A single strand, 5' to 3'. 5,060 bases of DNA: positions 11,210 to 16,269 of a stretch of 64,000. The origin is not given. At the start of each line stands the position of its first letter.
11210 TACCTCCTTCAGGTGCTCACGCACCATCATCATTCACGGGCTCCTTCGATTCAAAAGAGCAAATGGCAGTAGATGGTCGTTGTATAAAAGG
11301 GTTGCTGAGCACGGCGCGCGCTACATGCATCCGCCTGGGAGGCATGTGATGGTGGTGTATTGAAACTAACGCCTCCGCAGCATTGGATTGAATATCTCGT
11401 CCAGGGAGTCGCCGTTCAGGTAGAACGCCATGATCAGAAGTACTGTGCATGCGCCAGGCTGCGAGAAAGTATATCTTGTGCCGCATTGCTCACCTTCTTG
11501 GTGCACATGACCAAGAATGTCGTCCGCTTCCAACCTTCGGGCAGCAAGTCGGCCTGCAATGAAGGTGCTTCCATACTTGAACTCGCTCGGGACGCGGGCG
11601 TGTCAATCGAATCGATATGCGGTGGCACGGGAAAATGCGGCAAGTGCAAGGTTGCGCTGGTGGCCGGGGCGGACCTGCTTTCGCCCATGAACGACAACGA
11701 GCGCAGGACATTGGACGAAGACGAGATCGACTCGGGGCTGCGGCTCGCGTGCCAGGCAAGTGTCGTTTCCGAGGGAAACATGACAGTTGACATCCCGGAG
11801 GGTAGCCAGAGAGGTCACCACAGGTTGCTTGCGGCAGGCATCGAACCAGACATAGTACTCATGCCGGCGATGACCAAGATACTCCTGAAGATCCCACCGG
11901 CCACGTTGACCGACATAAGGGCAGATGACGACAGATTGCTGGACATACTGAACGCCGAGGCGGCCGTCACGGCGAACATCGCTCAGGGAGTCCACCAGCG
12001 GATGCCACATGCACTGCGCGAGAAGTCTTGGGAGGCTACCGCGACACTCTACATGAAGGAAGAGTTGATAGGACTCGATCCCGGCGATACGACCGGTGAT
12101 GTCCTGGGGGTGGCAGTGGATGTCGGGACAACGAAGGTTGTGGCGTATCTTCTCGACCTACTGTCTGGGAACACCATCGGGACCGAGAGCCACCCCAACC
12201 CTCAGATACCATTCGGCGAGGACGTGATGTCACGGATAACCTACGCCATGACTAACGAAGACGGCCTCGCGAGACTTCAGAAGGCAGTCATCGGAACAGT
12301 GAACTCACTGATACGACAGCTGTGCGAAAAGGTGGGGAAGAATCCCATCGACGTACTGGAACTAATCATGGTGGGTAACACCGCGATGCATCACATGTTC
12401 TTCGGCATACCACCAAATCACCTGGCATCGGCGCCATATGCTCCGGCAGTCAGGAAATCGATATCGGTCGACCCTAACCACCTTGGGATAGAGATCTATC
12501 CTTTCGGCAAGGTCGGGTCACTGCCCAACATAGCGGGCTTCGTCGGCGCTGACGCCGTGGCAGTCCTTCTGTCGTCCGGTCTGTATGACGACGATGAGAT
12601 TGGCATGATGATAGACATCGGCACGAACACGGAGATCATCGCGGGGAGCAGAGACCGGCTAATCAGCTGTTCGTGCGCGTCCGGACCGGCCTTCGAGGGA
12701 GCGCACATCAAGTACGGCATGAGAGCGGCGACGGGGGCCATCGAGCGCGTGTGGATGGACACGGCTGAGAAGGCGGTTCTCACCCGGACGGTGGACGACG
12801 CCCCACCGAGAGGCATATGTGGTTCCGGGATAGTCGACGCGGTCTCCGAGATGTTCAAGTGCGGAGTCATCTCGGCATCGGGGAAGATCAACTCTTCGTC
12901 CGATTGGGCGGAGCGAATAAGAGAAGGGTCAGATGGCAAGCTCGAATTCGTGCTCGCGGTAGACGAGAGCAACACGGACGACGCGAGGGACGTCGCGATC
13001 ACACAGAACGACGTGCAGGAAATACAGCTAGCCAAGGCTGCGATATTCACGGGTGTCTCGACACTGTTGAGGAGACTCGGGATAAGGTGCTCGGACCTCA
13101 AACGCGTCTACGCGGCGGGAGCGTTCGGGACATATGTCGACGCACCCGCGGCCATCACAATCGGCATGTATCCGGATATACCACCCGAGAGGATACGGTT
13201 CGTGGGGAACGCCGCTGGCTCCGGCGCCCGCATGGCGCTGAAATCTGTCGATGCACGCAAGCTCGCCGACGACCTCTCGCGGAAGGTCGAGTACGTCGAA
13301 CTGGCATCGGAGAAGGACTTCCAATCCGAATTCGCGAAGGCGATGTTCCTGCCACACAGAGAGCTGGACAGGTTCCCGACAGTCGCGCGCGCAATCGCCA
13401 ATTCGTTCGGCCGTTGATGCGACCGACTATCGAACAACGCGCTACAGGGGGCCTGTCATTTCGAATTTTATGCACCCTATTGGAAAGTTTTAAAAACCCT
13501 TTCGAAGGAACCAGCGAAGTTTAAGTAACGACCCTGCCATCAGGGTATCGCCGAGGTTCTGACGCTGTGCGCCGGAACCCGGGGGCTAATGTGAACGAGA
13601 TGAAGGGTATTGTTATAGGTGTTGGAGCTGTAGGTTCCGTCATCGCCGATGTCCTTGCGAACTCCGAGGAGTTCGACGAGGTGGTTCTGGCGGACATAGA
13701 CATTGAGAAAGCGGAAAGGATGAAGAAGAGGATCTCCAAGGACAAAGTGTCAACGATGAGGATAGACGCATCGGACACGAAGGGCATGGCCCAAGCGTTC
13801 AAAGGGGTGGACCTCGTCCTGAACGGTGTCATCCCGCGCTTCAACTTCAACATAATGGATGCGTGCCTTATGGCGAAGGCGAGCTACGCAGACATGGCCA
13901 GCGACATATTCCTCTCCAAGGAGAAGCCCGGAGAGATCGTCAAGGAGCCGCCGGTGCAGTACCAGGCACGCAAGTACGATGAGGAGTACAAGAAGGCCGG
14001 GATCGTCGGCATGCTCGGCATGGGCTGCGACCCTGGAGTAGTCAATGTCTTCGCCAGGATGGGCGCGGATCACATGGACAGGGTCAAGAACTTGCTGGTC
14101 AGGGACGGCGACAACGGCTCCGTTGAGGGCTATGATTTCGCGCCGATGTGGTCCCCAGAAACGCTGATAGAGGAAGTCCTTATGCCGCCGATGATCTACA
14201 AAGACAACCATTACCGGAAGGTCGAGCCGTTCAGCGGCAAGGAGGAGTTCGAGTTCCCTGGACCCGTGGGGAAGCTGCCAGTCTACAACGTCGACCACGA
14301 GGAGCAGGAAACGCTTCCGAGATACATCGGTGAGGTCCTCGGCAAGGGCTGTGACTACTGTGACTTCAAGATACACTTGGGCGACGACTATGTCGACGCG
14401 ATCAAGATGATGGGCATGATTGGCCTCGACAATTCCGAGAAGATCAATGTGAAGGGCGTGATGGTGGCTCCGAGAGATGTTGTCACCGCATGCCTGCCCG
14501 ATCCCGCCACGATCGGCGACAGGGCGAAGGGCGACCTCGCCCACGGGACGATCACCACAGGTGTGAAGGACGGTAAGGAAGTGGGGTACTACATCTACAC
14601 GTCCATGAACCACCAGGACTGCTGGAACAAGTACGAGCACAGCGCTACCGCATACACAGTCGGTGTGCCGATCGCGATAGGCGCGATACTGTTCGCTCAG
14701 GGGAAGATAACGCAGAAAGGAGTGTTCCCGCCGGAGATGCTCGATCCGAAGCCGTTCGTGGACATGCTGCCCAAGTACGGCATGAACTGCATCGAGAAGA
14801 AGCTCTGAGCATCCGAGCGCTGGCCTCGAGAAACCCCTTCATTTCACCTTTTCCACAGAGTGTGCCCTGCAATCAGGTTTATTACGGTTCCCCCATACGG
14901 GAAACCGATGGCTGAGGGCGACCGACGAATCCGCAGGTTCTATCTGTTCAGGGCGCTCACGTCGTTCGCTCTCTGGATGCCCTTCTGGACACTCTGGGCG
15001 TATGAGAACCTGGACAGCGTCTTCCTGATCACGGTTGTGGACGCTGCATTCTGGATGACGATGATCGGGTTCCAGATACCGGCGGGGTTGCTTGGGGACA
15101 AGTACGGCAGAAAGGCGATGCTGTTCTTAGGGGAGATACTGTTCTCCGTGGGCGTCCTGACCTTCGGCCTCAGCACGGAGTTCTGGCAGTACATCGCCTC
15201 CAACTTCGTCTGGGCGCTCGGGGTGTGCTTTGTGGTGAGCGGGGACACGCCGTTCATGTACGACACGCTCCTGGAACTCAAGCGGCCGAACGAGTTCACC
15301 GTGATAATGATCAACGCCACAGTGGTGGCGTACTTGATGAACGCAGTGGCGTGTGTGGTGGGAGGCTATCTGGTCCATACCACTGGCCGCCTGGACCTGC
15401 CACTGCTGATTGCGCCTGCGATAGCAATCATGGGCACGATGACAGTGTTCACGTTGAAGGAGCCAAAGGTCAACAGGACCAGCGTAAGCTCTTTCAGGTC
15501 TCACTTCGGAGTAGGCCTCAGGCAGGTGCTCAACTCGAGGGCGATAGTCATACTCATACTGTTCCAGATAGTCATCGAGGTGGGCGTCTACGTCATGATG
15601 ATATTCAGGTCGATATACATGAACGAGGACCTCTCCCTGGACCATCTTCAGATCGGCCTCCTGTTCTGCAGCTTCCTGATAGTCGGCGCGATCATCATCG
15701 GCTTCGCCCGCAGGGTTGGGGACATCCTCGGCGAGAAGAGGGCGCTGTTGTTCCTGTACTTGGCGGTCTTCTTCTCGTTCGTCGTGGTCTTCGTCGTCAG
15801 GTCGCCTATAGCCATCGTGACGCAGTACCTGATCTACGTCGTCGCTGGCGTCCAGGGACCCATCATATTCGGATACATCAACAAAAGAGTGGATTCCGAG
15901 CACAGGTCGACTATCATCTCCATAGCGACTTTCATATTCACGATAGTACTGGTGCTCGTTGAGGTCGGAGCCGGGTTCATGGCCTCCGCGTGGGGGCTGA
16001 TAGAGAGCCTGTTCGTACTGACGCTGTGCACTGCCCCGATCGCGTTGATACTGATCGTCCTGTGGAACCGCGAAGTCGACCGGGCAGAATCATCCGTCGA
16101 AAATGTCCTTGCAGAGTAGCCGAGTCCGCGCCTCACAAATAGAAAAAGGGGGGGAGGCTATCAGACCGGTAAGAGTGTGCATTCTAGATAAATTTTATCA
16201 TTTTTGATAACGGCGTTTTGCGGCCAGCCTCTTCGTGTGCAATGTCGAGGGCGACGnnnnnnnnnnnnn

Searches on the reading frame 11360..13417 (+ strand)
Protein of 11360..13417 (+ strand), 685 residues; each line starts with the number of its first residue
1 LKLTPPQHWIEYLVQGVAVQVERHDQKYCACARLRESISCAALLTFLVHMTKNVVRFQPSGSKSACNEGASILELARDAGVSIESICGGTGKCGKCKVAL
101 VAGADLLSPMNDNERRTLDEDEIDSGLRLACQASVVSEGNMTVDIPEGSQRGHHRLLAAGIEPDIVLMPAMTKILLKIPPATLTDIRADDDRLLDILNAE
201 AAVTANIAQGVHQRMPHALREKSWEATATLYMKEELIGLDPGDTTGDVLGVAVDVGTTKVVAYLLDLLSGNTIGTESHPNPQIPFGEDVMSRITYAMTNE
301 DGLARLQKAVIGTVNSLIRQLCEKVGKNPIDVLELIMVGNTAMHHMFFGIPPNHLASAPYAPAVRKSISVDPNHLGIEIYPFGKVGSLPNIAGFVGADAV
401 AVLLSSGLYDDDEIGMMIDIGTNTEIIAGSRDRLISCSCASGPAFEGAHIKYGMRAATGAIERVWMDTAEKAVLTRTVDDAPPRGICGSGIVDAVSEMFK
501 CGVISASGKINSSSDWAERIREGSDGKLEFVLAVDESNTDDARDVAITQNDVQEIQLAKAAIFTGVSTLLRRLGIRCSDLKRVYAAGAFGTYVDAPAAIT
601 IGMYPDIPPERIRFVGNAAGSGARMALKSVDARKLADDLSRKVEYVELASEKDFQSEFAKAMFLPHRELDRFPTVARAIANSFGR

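Call 29: search_protein_families(library=pfam, proteins=[window:11360-13417:+])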
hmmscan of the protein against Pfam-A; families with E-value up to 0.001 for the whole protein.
window:11360-13417:+ (685 aa): 4 families
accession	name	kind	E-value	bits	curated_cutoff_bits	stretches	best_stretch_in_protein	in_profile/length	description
PF14574.11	RACo_C_ter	-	2.8e-94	315.5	27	1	413-675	1-260/261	C-terminal domain of RACo the ASKHA domain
PF17651.6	Raco_middle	-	1.1e-55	188.2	26.8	1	249-410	1-162/163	RACo middle region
PF17650.6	RACo_linker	-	3.1e-14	53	26.2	1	163-245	4-85/86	RACo linker region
PF00111.32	Fer2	-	7.1e-11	42.3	21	1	58-135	4-76/77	2Fe-2S iron-sulfur cluster binding domain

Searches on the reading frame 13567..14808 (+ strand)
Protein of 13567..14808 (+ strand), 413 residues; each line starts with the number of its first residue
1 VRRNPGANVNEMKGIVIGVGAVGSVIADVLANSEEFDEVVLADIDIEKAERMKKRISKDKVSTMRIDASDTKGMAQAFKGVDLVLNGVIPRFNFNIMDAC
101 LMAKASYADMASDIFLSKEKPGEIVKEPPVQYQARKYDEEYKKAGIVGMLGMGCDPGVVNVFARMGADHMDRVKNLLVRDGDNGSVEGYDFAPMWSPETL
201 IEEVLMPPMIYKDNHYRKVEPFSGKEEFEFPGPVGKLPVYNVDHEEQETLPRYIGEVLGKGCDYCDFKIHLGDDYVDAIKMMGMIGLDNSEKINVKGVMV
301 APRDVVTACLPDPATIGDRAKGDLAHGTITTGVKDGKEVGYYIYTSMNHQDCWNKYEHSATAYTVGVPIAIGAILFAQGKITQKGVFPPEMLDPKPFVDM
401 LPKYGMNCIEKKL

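Call 29: search_protein_families(library=pfam, proteins=[window:13567-14808:+])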
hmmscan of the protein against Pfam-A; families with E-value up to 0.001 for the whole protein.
window:13567-14808:+ (413 aa): 3 families
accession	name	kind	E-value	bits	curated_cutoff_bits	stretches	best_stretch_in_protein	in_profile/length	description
PF16653.10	Sacchrp_dh_C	-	4.7e-31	109.3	31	1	153-405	1-264/265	Saccharopine dehydrogenase C-terminal domain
PF03435.24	Sacchrp_dh_NADP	-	1.1e-20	74.7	25.1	1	15-148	2-128/129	Saccharopine dehydrogenase NADP binding domain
PF02254.24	TrkA_N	-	0.00016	22.4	23.8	1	15-77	2-58/116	TrkA-N domain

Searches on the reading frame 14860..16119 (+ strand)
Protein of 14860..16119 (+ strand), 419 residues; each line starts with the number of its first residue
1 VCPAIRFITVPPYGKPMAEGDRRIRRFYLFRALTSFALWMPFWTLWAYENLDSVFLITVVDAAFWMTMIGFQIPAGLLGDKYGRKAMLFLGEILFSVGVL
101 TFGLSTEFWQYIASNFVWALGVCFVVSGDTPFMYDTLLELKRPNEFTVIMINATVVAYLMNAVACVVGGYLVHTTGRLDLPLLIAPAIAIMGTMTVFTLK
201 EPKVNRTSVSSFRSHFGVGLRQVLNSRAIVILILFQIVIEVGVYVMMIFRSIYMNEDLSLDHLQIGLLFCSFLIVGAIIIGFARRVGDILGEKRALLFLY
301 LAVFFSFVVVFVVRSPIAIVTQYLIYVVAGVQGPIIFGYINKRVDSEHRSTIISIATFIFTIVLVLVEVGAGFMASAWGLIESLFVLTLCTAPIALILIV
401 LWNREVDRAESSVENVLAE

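Call 29: search_protein_families(library=pfam, proteins=[window:14860-16119:+])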
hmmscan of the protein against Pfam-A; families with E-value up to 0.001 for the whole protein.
window:14860-16119:+ (419 aa): 2 families
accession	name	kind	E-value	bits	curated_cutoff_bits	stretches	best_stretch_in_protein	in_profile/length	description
PF07690.21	MFS_1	-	5.4e-23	81.9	33.4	2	234-409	3-180/347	Major Facilitator Superfamily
PF00083.30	Sugar_tr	-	1.1e-05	25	22.3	1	54-123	46-117/452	Sugar (and other) transporter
